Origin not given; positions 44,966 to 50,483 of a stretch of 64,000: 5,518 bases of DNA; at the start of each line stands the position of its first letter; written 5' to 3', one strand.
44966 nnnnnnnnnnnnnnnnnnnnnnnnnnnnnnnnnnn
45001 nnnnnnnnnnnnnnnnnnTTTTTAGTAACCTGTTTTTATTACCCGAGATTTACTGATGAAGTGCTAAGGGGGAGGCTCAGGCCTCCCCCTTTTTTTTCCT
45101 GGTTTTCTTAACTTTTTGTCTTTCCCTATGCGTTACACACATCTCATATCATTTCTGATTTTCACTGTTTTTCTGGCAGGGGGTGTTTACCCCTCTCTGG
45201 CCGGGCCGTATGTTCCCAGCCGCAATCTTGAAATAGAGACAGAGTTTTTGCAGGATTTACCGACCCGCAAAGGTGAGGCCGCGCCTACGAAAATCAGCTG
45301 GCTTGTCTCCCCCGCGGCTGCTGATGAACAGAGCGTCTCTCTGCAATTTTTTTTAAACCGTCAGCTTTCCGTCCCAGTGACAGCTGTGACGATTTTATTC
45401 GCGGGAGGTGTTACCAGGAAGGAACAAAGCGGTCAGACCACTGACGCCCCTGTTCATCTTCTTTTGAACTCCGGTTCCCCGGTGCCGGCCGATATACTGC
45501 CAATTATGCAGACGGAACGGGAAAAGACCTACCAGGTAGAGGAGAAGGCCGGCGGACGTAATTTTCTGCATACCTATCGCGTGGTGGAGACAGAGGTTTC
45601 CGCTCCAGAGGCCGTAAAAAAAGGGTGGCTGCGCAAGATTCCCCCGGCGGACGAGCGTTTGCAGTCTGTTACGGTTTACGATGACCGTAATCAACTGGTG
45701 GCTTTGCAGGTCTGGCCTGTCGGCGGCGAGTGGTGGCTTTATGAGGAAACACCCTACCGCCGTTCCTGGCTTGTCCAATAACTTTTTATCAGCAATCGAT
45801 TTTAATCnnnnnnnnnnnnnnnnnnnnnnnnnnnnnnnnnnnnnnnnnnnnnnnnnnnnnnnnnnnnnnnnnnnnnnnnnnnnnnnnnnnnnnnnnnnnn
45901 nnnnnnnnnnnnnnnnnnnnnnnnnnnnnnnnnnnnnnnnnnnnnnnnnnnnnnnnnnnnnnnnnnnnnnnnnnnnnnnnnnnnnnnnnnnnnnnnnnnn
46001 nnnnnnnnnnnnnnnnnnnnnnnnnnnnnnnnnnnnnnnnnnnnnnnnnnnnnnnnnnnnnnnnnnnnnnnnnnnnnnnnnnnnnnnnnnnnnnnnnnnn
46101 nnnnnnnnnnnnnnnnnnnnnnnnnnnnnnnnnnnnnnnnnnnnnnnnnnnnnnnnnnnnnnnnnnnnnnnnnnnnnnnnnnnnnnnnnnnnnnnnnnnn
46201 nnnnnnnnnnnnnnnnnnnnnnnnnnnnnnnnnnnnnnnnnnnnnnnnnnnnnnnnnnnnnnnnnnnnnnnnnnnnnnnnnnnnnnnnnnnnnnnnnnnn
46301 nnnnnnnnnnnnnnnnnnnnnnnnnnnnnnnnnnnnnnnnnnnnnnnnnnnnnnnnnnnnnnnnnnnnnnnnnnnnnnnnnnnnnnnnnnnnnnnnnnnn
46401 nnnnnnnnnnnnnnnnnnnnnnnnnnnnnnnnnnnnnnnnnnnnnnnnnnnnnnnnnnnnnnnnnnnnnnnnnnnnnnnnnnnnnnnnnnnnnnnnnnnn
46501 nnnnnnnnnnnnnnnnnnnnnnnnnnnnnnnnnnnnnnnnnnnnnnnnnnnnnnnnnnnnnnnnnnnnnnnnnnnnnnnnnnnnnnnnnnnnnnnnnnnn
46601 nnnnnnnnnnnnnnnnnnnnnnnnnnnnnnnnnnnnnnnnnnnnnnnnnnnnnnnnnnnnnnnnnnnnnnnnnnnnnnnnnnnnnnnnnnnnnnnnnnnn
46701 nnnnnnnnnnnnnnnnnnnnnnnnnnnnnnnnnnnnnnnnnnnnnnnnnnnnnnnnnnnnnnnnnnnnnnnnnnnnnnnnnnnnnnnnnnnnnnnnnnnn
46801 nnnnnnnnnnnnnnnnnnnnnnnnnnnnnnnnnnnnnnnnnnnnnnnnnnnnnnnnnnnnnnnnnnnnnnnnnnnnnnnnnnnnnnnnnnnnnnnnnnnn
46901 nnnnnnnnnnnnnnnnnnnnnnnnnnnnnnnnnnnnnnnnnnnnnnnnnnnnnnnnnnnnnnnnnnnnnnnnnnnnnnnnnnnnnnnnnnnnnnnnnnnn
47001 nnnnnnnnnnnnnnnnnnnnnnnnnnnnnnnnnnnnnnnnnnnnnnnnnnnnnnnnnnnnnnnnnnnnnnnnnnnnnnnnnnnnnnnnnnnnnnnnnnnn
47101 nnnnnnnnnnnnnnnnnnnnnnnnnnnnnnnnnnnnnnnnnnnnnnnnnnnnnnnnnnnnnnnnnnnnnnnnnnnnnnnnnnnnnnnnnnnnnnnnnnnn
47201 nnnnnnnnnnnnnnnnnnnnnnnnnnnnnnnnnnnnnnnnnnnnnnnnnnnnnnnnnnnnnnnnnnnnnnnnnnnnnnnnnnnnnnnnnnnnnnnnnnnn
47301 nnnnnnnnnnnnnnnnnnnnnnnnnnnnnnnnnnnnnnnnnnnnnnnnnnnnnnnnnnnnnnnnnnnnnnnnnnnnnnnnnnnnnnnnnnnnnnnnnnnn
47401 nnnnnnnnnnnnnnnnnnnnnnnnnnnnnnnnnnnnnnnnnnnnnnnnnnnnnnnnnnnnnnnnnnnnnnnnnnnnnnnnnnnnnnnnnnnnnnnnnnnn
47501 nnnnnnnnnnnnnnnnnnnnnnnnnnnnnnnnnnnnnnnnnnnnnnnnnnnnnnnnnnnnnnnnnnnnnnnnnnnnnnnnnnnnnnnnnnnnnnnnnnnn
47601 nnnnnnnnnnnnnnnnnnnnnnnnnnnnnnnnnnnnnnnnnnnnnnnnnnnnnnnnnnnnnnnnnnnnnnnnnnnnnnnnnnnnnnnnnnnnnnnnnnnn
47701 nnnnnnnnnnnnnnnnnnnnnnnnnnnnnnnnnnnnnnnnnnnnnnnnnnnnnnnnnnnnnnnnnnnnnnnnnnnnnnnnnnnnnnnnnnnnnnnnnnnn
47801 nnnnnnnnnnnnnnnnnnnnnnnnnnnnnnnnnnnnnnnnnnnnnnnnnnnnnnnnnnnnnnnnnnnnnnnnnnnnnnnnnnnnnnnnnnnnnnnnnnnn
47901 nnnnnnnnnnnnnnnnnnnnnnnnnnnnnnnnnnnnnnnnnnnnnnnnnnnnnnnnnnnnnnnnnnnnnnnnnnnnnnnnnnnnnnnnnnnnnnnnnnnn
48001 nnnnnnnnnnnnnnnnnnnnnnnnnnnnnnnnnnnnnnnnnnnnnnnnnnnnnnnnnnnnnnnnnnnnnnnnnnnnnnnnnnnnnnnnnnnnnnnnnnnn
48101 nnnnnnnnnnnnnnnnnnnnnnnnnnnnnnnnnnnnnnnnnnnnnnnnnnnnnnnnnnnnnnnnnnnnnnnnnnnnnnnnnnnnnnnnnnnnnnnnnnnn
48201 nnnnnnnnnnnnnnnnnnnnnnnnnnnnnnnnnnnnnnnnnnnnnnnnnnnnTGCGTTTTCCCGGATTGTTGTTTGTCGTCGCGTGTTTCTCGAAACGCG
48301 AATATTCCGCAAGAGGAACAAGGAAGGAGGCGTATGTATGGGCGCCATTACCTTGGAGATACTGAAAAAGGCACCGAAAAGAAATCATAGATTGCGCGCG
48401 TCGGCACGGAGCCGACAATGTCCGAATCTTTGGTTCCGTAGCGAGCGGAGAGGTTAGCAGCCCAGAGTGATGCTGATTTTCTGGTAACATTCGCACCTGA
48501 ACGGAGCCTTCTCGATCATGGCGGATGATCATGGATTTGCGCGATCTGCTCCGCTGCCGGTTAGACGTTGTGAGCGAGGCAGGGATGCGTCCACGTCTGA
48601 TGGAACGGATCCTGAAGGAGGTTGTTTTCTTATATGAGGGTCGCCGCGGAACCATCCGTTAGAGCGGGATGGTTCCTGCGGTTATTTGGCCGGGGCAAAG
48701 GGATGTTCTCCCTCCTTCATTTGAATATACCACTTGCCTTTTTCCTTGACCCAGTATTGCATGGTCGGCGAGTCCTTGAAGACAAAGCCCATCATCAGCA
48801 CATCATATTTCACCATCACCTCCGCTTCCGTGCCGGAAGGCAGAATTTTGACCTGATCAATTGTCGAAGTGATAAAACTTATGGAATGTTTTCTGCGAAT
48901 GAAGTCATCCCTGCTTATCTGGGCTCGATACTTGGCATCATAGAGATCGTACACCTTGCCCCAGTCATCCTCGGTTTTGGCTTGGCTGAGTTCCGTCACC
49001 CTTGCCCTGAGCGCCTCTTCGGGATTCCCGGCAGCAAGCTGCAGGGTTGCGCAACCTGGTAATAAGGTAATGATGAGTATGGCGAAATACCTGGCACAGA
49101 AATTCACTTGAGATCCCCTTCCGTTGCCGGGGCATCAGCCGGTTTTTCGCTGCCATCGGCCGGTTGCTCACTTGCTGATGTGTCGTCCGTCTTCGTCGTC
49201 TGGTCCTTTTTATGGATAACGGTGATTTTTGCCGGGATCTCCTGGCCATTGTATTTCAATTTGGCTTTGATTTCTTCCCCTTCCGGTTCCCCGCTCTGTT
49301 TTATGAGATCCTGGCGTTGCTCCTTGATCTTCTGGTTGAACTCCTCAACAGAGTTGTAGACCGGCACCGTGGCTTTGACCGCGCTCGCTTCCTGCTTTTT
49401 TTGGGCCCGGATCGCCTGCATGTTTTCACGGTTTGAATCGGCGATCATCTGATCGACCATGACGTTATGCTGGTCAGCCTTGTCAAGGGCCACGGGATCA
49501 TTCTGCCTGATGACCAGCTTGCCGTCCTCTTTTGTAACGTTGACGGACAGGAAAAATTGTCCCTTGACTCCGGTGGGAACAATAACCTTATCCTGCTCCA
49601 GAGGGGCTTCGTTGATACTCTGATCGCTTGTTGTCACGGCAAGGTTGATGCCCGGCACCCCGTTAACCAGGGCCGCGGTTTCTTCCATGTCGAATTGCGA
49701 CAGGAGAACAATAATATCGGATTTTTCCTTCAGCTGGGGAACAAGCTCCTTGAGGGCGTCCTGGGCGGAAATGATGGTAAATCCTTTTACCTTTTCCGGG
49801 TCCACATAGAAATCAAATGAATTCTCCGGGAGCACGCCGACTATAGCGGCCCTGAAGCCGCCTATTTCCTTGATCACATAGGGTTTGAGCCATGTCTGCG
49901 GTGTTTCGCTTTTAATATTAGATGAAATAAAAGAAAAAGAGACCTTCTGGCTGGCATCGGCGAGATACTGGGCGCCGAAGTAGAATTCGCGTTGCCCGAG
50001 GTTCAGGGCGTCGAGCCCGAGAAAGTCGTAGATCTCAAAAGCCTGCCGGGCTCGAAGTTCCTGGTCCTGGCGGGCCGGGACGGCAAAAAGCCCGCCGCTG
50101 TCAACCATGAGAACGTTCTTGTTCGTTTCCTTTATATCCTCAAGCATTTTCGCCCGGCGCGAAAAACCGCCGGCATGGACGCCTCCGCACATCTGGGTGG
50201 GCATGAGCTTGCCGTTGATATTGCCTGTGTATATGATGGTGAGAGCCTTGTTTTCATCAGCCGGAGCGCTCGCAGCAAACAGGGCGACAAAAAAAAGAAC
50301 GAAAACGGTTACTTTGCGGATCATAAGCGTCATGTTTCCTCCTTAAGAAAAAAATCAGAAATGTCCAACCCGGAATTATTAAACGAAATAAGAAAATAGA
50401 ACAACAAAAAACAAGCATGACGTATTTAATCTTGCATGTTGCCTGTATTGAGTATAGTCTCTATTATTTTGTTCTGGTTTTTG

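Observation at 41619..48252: Four-gene secreted module next to the T2SS: CAP-like protein, S-layer-like protein, small unknown, transglutaminase-like multi-domain protein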

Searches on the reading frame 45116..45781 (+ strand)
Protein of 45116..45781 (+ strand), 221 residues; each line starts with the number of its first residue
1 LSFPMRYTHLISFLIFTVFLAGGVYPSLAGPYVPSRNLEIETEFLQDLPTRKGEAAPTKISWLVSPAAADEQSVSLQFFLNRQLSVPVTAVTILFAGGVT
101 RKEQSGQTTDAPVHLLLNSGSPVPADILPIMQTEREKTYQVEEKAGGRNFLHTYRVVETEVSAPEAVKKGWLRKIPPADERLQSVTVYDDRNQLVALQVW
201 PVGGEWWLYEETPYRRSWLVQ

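Call 3: search_protein_families(library=pfam, proteins=[window:45116-45781:+], max_evalue=0.1)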
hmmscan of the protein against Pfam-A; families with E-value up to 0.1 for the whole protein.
window:45116-45781:+ (221 aa): 0 families

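Call 4: search_protein_families(library=ncbifam, proteins=[window:45116-45781:+], max_evalue=0.1)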
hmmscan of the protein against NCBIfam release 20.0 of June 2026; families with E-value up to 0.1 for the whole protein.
window:45116-45781:+ (221 aa): 0 families

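Call 67: search_solved_structures(query=window:45116-45781:+, max_evalue=5)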
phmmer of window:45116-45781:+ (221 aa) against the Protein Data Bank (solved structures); distinct sequences matched with E-value up to 5: 1.
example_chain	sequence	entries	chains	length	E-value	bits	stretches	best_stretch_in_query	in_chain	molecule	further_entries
5nla_A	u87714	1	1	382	0.54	13.1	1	90-159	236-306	Putative transcriptional regulator TRANSCRIPTION REGULATOR protein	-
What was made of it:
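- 45116..45781 (+): g3: small secreted protein of unknown fold. Conserved motifs are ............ and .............. No Pfam or PDB match (calls 3, 67).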

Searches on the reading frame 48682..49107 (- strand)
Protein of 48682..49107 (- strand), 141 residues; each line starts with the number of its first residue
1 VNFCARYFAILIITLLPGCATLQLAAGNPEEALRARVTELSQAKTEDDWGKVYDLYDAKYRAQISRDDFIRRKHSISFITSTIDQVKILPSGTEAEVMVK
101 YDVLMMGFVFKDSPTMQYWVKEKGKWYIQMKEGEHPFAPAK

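Call 3: search_protein_families(library=pfam, proteins=[window:48682-49107:-], max_evalue=0.1)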
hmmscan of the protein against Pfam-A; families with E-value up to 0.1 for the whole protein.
window:48682-49107:- (141 aa): 0 families

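Call 4: search_protein_families(library=ncbifam, proteins=[window:48682-49107:-], max_evalue=0.1)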
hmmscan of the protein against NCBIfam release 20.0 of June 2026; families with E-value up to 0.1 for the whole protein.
window:48682-49107:- (141 aa): 0 families

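Call 66: search_solved_structures(query=window:48682-49107:-, max_evalue=5)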
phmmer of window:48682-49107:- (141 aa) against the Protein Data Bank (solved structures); distinct sequences matched with E-value up to 5: 6.
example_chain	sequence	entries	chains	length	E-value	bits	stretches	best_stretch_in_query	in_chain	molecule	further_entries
2rg2_A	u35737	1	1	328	0.96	13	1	86-124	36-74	Choloylglycine hydrolase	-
2rlc_A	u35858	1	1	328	1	12.9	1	87-124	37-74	Choloylglycine hydrolase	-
2rf8_A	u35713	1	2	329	1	12.9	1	87-124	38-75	Choloylglycine hydrolase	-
2bjf_A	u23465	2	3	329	1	12.9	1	87-124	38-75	CHOLOYLGLYCINE HYDROLASE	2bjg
5zvw_A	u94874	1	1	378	1.1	12.8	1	42-73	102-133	AimR transcriptional regulator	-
5zvv_A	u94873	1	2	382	1.3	12.6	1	42-73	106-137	AimR transcriptional regulator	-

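Call 85: search_solved_structures(query=A3, max_evalue=5)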
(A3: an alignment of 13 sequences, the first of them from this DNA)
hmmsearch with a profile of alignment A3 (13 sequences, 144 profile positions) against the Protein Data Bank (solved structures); distinct sequences matched with E-value up to 5: 4.
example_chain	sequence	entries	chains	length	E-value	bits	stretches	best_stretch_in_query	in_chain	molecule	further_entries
6dkk_A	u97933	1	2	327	0.6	13.1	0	46-69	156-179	Botulinum neurotoxin type A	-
6mhj_A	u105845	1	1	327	0.62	13.1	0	46-69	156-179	Botulinum neurotoxin type A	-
7sax_C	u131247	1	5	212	0.98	12.5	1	21-66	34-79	GldL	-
9d92_A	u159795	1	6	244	2.4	11.2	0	18-48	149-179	Z4 c3i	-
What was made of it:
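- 48682..49107 (-): d1: 141-aa lipoprotein with an invariant lipobox Cys19. Fold unknown. No PDB or Pfam match (calls 3, 66, 85).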

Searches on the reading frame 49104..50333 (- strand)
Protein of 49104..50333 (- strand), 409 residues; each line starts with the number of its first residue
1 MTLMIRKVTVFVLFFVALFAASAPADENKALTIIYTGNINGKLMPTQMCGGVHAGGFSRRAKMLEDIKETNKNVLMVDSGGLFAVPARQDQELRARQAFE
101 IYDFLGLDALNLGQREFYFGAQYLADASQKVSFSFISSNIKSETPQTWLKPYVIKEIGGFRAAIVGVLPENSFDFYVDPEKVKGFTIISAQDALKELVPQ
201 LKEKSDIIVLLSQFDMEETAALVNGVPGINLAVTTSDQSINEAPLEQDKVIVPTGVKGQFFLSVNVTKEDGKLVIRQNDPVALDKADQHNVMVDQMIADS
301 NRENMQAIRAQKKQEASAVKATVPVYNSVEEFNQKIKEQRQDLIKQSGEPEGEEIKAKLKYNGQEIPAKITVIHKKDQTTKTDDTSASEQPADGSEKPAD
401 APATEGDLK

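Call 3: search_protein_families(library=pfam, proteins=[window:49104-50333:-], max_evalue=0.1)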
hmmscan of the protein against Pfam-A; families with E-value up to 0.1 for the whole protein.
window:49104-50333:- (409 aa): 0 families

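Call 4: search_protein_families(library=ncbifam, proteins=[window:49104-50333:-], max_evalue=0.1)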
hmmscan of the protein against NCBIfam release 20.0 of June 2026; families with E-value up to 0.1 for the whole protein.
window:49104-50333:- (409 aa): 13 families
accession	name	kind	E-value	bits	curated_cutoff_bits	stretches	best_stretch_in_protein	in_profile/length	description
NF041198.1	UshA_like_PCGU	equivalog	4.2e-45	154.3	275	1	9-346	2-341/519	UshA-like (seleno)protein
TIGR04486.1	thiosulf_SoxB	equivalog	2.6e-15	55.7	550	1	54-274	114-336/556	thiosulfohydrolase SoxB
NF006934.0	PRK09419.1-1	subfamily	1.8e-14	52.4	1646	1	27-303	49-333/1174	multifunctional 2',3'-cyclic-nucleotide 2'-phosphodiesterase/3'-nucleotidase/5'-nucleotidase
NF049981.1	UshA_like_Sel_2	equivalog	3.2e-14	53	140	1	31-121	1-95/262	UshA-like (seleno)protein family 2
NF007109.1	PRK09558.1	equivalog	8.5e-13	47.9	600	1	23-211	28-217/550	bifunctional UDP-sugar hydrolase/5'-nucleotidase UshA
NF006938.0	PRK09420.1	equivalog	2.3e-11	42.8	486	1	21-213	17-226/648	bifunctional 2',3'-cyclic-nucleotide 2'-phosphodiesterase/3'-nucleotidase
TIGR01390.1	CycNucDiestase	equivalog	1.4e-09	37.1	883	1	56-211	30-202/626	2',3'-cyclic-nucleotide 2'-phosphodiesterase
NF008871.0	PRK11907.1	equivalog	4.9e-08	31.6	1266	1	54-212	141-317/814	bifunctional 2',3'-cyclic-nucleotide 2'-phosphodiesterase/3'-nucleotidase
NF040549.1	Nt5e_LPXTG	exception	4.9e-07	28.4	1050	1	24-141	92-202/731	cell surface ecto-5'-nucleotidase Nt5e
NF006937.0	PRK09419.1-4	equivalog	1.8e-06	25.7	2554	1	28-220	21-235/1411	multifunctional 2',3'-cyclic-nucleotide 2'-phosphodiesterase/3'-nucleotidase/5'-nucleotidase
NF006935.0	PRK09419.1-2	equivalog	0.00021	19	2801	1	51-127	678-753/1445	multifunctional 2',3'-cyclic-nucleotide 2'-phosphodiesterase/3'-nucleotidase/5'-nucleotidase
NF009895.0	PRK13352.1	equivalog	0.017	13.9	410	1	291-344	90-143/430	phosphomethylpyrimidine synthase ThiC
NF005804.0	PRK07659.1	equivalog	0.028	13.9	311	1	251-333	140-221/260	enoyl-CoA hydratase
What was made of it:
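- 49104..50333 (-): d2: UshA/SoxB-like metallophosphoesterase-fold protein. Cys49 (codon 50187-50189) aligns with an in-frame TGA (selenocysteine) in about 30 orthologues. NF041198 154 bits and NF049981 53 bits, both below cut-off (call 4).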

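Call 65: search_solved_structures(query=window:49104-50333:-, max_evalue=0.01)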
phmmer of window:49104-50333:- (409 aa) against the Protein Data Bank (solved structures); distinct sequences matched with E-value up to 0.01: 35.
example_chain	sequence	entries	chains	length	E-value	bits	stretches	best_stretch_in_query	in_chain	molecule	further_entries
5h7w_A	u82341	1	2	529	1.9e-09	40.4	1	31-168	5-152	venom 5'-nucleotidase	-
7d0v_A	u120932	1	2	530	3.7e-09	39.5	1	31-168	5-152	Snake venom 5'-nucleotidase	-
2z1a_A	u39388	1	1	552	4.6e-09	39.2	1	26-233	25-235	5'-nucleotidase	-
3gve_A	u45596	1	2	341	5.3e-08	35.7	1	30-221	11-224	YfkN protein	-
3ivd_A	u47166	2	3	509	7.8e-08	35.1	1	29-212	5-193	Nucleotidase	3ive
3qfk_A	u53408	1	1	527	7.5e-07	31.9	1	99-217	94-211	Uncharacterized protein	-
4q7f_A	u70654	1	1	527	7.5e-07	31.9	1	99-217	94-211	5' nucleotidase family protein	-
7qgm_A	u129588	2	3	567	3.5e-05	26.4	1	15-203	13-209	5'-nucleotidase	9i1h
6xuq_A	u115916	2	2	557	0.00012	24.6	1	26-203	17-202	5'-nucleotidase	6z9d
4h2f_A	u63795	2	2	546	0.0003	23.3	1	30-203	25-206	5'-nucleotidase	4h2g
8znz_A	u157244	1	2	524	0.00036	23.1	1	31-203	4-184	5'-nucleotidase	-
4h1s_A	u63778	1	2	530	0.00037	23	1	31-203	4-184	5'-nucleotidase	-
9p1m_A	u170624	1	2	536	0.00037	23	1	31-203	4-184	5'-nucleotidase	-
6hxw_A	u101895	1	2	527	0.00039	23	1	31-203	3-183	5'-nucleotidase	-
9v6d_A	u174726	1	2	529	0.00039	22.9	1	31-203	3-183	5'-nucleotidase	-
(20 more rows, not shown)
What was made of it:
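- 49104..50333 (-): PDB 5'-nucleotidase N-domains (call 65).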
